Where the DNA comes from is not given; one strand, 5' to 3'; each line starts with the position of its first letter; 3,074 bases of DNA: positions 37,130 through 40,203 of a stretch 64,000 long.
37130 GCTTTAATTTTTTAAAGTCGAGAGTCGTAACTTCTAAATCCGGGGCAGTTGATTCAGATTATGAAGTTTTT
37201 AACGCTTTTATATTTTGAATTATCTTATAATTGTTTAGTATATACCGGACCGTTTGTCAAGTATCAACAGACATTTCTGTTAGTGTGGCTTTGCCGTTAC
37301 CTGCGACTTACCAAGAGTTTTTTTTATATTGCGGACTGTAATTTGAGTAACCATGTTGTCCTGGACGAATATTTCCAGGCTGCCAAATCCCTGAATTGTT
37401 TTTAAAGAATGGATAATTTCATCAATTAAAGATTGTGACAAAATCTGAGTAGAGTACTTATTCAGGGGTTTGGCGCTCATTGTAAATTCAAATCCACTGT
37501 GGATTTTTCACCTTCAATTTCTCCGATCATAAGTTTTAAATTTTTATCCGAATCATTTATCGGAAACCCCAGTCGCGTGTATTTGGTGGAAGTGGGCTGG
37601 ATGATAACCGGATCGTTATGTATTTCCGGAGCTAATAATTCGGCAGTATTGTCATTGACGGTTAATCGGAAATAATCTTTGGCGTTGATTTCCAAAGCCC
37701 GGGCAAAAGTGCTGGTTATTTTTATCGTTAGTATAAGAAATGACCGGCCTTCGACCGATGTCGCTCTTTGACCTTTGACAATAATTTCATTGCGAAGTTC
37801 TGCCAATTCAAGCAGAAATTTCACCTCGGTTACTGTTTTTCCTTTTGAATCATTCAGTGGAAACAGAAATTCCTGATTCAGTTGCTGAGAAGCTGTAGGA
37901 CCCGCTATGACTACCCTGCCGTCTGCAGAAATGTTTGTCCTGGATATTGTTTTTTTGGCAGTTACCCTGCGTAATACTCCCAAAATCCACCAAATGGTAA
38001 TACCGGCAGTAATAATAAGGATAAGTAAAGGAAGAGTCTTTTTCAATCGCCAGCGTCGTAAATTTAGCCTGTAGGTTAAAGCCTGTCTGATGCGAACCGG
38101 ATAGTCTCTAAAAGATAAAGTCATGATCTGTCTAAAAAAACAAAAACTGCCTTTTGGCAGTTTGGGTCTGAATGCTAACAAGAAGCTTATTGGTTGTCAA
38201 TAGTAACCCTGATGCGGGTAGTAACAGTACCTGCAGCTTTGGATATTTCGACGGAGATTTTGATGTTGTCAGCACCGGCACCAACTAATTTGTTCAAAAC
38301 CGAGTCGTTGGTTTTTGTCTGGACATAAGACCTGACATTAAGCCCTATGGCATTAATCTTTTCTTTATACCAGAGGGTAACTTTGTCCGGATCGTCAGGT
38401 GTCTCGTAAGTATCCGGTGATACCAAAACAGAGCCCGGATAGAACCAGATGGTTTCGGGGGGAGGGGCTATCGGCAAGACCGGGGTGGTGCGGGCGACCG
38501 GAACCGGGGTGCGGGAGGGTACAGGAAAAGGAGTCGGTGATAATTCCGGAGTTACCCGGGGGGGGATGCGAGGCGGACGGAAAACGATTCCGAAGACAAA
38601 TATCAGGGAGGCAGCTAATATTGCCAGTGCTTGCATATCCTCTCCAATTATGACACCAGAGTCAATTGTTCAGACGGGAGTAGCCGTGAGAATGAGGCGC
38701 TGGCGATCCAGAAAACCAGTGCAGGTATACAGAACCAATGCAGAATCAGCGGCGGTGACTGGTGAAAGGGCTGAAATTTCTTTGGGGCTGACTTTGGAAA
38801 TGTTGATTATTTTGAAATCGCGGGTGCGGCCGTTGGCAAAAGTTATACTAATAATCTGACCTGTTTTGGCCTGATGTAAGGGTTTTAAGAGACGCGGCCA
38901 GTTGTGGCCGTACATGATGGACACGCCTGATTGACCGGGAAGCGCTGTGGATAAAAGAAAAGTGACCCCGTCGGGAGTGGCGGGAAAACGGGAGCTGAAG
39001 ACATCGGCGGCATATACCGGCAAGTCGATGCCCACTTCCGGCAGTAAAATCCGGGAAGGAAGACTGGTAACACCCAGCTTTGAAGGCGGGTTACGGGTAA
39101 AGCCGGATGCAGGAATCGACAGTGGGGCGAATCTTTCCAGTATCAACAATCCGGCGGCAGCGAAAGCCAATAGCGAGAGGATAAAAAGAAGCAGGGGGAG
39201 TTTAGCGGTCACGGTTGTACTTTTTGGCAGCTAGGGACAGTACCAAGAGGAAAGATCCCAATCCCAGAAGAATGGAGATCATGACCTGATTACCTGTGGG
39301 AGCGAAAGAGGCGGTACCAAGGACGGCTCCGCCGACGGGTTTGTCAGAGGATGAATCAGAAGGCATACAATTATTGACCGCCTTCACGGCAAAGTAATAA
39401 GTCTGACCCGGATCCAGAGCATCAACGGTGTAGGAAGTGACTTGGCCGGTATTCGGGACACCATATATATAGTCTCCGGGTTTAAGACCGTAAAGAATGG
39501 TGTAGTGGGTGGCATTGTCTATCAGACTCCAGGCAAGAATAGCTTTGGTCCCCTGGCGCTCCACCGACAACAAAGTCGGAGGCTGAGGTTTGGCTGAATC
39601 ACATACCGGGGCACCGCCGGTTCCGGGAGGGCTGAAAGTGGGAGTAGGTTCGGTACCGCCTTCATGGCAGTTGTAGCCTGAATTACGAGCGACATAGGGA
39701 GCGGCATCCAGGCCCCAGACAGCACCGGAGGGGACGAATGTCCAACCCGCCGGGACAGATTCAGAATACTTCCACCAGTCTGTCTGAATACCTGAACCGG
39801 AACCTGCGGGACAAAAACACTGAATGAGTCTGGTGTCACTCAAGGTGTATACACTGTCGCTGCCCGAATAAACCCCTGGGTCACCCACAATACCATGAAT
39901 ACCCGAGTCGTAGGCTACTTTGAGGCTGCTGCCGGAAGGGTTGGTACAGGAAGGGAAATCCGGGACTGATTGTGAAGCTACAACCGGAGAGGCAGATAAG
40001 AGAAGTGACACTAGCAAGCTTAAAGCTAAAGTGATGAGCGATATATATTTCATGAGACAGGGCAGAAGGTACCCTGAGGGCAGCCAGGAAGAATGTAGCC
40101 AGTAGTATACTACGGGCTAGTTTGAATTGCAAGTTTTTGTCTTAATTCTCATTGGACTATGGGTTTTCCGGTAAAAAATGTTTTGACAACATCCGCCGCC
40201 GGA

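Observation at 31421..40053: Sortase-linked locus encoding five secreted proteins built from one ~73-aa Asn/Thr/Gly-rich repeat module I do not recognise as a described family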

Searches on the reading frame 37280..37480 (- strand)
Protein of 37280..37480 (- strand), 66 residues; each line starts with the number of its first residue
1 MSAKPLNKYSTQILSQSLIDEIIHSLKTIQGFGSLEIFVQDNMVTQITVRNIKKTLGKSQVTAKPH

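Call 3: search_protein_families(library=pfam, proteins=[window:37280-37480:-], max_evalue=1)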
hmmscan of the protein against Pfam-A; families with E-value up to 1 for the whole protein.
window:37280-37480:- (66 aa): 2 families
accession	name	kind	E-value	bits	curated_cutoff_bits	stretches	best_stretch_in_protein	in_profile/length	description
PF10055.14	DUF2292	-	7.8e-06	25.8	22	1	19-47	2-29/37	Uncharacterized small protein (DUF2292)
PF14313.11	Soyouz_module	-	0.24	11.7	22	0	51-61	29-39/58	N-terminal region of Paramyxovirinae phosphoprotein (P)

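Call 4: search_protein_families(library=ncbifam, proteins=[window:37280-37480:-], max_evalue=1)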
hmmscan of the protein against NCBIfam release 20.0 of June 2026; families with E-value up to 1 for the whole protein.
window:37280-37480:- (66 aa): 2 families
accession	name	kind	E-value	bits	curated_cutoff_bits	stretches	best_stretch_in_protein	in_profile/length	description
NF010242.0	PRK13689.1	equivalog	0.0095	16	90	1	8-55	6-52/75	hypothetical protein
NF033785.1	sulfur_OscA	equivalog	0.084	12.9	85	1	17-48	15-45/60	sulfur starvation response protein OscA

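Call 88: search_solved_structures(query=window:37280-37480:-, max_evalue=10, show_alignments=1)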
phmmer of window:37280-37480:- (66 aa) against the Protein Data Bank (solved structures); distinct sequences matched with E-value up to 10: 5.
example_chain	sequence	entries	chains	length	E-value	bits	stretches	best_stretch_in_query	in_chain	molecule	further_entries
2rsq_A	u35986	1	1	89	0.24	15.4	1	8-48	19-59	Copper chaperone for superoxide dismutase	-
2crl_A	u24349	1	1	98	0.3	15.1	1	8-48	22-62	Copper chaperone for superoxide dismutase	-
4rsx_A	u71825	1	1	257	0.33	15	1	15-59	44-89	Type III effector HopA1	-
6fon_A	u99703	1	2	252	0.43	14.6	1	8-48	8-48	Copper chaperone for superoxide dismutase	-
6fp6_B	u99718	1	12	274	0.87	13.7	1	8-48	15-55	Copper chaperone for superoxide dismutase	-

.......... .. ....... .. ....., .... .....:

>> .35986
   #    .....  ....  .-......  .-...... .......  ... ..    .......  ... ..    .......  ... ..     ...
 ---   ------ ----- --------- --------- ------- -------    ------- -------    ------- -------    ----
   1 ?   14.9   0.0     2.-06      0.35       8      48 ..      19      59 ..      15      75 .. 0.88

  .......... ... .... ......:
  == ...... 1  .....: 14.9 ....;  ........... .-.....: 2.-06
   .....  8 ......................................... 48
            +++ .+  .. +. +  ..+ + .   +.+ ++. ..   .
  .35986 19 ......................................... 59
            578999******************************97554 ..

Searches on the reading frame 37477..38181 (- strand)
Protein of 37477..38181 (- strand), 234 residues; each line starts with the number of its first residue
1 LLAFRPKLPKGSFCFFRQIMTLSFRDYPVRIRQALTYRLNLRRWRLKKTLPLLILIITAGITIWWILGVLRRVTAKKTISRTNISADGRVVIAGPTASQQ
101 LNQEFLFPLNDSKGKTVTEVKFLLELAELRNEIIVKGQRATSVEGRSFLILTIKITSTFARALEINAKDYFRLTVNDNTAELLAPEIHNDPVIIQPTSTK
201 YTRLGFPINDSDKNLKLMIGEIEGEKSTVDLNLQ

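Call 3: search_protein_families(library=pfam, proteins=[window:37477-38181:-], max_evalue=1)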
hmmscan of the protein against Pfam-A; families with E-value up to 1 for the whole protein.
window:37477-38181:- (234 aa): 0 families

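Call 4: search_protein_families(library=ncbifam, proteins=[window:37477-38181:-], max_evalue=1)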
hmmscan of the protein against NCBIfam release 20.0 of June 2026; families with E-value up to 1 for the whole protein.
window:37477-38181:- (234 aa): 0 families

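Call 57: find_homologous_proteins(query=window:37477-38181:-, max_evalue=0.001)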
Query window:37477-38181:- (234 aa): 204 proteins with E <= 0.001 among 1149 candidates; the best 120 are listed.
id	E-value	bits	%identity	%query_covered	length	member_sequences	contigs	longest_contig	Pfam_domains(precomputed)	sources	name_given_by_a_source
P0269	6.5e-132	456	100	92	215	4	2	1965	-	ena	-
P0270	1.1e-78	282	67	83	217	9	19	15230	-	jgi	-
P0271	1.4e-76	275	69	82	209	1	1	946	-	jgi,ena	-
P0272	1.1e-72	262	65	82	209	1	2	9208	-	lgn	-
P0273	1.3e-70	255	63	82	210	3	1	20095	-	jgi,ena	-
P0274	8.3e-64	233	59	82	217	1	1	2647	-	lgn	-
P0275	5.9e-63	230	59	76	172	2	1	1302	-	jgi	jgi:hypothetical protein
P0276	2.3e-62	229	52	91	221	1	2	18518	-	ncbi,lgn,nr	ncbi:hypothetical protein HYS82_02280 [Candidatus Amesbacteria bacterium]|nr:hypothetical protein [C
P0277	9.4e-61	223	56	80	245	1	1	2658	-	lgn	-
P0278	9.9e-61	223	56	83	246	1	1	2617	-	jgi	jgi:hypothetical protein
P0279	1.0e-60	223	58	82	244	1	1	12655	-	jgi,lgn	-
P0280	1.7e-59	219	57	72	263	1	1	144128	-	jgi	-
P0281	7.1e-59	217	55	80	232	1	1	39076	-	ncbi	-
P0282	5.4e-58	214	55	82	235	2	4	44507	-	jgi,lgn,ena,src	-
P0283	2.1e-56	209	52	84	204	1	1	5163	-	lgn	-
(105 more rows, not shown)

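Call 65: predict_structure(alignment_id=A3)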
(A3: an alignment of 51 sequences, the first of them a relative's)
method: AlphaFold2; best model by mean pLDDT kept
length: 215 residues; sequences in the alignment: 51
mean_pLDDT: 89.0   pTM: 0.69
mean pLDDT of the five models: 89.0, 88.7, 87.8, 87.7, 86.3
residues with pLDDT >= 90: 160; 70-90: 20; 50-70: 30; < 50: 5
segments of 3 or more residues with pLDDT < 50: none
pLDDT, mean of each block of 10 residues (from residue 1): 59 53 73 96 95 69 70 94 97 95 98 94 97 98 97 98 97 96 98 97 95 94
secondary structure, 60 per line:
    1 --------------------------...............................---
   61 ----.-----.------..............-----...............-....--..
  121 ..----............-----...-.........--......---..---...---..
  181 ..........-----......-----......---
elements in order: H27-57 E78-91 E97-111 E113-116 E119-122 E127-138 E144-146 H148-151 E152-156 E159-164 E173-175 E179-190 E196-201 E207-212

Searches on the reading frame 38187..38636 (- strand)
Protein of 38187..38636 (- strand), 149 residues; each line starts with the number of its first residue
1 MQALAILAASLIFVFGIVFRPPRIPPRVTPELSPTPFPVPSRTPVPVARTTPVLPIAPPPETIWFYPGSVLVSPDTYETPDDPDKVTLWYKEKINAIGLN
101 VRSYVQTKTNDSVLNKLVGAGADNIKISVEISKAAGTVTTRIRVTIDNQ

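Call 3: search_protein_families(library=pfam, proteins=[window:38187-38636:-], max_evalue=1)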
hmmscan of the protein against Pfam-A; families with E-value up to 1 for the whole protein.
window:38187-38636:- (149 aa): 1 family
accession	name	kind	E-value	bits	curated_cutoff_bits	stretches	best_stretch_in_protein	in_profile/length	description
PF04234.18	CopC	-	0.13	13.7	23.3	1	79-145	15-77/92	CopC domain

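Call 4: search_protein_families(library=ncbifam, proteins=[window:38187-38636:-], max_evalue=1)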
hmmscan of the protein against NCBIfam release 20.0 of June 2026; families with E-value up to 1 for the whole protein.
window:38187-38636:- (149 aa): 1 family
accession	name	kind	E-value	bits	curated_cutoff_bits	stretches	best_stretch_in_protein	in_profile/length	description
TIGR03887.1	thiocyan_alph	equivalog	0.075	12.8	291.45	1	64-113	109-159/200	thiocyanate hydrolase subunit gamma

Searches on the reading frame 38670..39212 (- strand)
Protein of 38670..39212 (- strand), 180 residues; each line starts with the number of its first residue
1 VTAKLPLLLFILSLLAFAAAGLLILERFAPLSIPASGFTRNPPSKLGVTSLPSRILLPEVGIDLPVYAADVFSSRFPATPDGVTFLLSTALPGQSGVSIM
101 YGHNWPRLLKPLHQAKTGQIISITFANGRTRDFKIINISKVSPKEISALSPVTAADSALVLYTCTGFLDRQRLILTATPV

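Call 3: search_protein_families(library=pfam, proteins=[window:38670-39212:-], max_evalue=1)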
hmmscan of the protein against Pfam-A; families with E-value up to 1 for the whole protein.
window:38670-39212:- (180 aa): 1 family
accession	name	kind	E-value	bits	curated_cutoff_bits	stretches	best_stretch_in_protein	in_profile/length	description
PF04203.18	Sortase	-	7.4e-17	61.7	26.6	1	57-180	3-125/125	Sortase domain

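Call 4: search_protein_families(library=ncbifam, proteins=[window:38670-39212:-], max_evalue=1)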
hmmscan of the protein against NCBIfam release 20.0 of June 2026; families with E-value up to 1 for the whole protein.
window:38670-39212:- (180 aa): 6 families
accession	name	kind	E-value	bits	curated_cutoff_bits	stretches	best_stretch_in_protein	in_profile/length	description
NF033745.1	class_C_sortase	subfamily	2.7e-08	33.8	160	1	53-177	94-218/220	class C sortase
NF033748.1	class_F_sortase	subfamily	2.1e-07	30.7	166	1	49-171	8-140/155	class F sortase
TIGR01076.1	sortase_fam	subfamily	2.9e-07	30.4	39.35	1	55-176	3-124/136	sortase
TIGR03784.1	marine_sortase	equivalog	0.00012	21.8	158.25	1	84-167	79-159/174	class GN sortase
NF033746.1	class_D_sortase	subfamily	0.0023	17.8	165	1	81-167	35-117/135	class D sortase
NF058671.1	sortase_SrtD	exception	0.028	14.1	140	1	81-167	89-171/187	class D sortase, LPxTATN-specific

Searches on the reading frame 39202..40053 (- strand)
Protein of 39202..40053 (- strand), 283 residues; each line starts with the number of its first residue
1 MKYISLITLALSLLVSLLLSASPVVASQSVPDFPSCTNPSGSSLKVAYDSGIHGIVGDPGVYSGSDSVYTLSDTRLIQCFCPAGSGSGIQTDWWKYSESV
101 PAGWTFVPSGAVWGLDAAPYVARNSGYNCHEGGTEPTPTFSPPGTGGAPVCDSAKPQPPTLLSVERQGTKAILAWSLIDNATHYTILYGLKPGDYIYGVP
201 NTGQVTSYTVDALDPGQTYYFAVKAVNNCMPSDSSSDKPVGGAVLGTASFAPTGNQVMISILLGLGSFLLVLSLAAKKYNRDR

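Call 3: search_protein_families(library=pfam, proteins=[window:39202-40053:-], max_evalue=1)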
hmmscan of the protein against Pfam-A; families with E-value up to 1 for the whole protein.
window:39202-40053:- (283 aa): 5 families
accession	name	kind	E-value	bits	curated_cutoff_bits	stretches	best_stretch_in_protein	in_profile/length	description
PF00041.27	fn3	-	2.3e-08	34.6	25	1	158-235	2-81/84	Fibronectin type III domain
PF16656.11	Pur_ac_phosph_N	-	0.00059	20.8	30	1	167-228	11-83/93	Purple acid Phosphatase, N-terminal domain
PF10179.15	NDNF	-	0.0096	16.4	27.3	1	202-228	85-111/127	Neuron-derived neurotrophic factor, first Fn(III) domain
PF01108.23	Tissue_fac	-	0.014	15.7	27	1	151-228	17-101/107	Tissue factor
PF07353.17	Uroplakin_II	-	0.021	14.7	20.4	1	204-274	95-169/179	Uroplakin II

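Call 4: search_protein_families(library=ncbifam, proteins=[window:39202-40053:-], max_evalue=1)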
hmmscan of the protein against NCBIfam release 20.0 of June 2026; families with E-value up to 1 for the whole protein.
window:39202-40053:- (283 aa): 0 families
